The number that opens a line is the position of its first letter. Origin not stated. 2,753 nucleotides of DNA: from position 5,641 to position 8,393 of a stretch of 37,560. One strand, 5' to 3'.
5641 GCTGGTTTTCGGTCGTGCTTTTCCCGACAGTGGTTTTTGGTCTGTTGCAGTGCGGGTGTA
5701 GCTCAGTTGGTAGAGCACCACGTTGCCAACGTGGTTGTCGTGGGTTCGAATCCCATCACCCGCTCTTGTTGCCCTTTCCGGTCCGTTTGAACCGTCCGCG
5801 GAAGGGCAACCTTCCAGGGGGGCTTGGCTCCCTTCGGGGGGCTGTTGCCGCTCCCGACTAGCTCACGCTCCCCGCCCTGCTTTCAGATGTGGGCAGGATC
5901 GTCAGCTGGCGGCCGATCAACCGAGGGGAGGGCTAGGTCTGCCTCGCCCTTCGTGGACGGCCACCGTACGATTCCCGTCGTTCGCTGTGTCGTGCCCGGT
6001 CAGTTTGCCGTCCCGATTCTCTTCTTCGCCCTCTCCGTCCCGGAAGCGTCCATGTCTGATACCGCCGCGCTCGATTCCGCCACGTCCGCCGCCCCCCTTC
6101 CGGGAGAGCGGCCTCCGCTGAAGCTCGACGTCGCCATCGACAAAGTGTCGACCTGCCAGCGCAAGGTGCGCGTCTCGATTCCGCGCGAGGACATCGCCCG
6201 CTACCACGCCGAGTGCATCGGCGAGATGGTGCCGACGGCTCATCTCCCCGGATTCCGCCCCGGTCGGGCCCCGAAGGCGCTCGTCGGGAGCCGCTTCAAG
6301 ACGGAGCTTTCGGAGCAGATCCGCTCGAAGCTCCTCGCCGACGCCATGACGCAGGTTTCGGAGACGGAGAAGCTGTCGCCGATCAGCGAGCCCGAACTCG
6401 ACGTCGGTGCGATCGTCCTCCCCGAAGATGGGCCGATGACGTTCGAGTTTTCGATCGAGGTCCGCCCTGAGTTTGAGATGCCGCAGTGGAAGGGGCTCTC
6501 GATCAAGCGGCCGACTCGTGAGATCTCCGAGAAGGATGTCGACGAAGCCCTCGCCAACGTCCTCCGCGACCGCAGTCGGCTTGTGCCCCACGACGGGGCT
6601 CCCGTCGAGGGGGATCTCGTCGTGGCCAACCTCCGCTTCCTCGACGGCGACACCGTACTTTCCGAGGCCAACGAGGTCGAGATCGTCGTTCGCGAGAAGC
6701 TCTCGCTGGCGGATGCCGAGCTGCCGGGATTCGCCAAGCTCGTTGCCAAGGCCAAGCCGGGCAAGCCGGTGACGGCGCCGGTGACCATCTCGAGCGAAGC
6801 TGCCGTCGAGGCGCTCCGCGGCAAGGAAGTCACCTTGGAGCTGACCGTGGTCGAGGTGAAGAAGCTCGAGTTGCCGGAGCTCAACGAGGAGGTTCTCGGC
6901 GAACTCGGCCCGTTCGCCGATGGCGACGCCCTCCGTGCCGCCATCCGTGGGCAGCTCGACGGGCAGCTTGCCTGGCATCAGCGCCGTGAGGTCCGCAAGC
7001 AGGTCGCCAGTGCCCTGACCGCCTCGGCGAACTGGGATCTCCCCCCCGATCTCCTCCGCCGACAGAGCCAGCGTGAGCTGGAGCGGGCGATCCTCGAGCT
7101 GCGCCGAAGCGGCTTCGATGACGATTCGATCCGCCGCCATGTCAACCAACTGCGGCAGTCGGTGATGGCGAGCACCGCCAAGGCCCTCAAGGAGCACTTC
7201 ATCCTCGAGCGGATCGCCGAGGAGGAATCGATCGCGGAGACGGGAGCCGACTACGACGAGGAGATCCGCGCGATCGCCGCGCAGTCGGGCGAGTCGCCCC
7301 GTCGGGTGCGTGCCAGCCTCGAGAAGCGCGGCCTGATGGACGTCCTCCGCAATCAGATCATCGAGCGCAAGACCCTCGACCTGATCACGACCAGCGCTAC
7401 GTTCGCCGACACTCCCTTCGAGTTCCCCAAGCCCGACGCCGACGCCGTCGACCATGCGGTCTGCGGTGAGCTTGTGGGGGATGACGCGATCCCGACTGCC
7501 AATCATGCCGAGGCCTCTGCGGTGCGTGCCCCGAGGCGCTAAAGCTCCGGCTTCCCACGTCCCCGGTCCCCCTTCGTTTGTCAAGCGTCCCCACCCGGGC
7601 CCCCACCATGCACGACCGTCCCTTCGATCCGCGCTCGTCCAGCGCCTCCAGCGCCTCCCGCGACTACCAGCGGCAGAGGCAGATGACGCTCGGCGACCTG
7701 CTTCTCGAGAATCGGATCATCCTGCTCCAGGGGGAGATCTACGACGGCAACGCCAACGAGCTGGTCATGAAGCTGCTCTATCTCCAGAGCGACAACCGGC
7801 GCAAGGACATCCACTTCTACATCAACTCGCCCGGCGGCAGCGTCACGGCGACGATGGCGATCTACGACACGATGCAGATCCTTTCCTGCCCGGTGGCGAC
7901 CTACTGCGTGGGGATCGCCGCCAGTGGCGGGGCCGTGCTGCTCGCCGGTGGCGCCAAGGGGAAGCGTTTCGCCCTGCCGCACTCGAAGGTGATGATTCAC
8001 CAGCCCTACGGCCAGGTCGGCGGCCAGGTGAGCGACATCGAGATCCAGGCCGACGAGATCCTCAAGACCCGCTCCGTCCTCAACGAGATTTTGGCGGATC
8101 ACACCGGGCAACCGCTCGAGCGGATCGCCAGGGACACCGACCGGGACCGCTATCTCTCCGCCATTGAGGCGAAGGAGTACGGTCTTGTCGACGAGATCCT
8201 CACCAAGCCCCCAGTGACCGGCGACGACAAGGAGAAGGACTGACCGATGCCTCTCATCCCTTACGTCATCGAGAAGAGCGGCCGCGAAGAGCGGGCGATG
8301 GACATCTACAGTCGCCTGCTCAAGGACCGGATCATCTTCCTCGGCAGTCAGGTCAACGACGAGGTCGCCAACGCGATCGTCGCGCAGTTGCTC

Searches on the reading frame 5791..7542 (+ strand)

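Call 23: search_protein_families(library=pfam, proteins=[window:5791-7542:+], max_evalue=0.001)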
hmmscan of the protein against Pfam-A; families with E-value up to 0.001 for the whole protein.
window:5791-7542:+ (583 aa): 2 families
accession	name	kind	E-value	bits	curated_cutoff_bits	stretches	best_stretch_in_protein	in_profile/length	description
PF05697.18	Trigger_N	-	7.5e-31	107.8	22.2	1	114-256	3-143/144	Bacterial trigger factor protein (TF)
PF05698.19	Trigger_C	-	1e-18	68.4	22.7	1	379-533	3-161/162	Bacterial trigger factor protein (TF) C-terminus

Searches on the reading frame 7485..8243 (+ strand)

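Call 23: search_protein_families(library=pfam, proteins=[window:7485-8243:+], max_evalue=0.001)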
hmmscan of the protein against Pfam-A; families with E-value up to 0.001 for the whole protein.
window:7485-8243:+ (252 aa): 1 family
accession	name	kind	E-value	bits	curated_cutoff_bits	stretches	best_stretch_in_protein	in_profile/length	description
PF00574.28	CLP_protease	-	3.5e-74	249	20.2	1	64-241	4-181/182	Clp protease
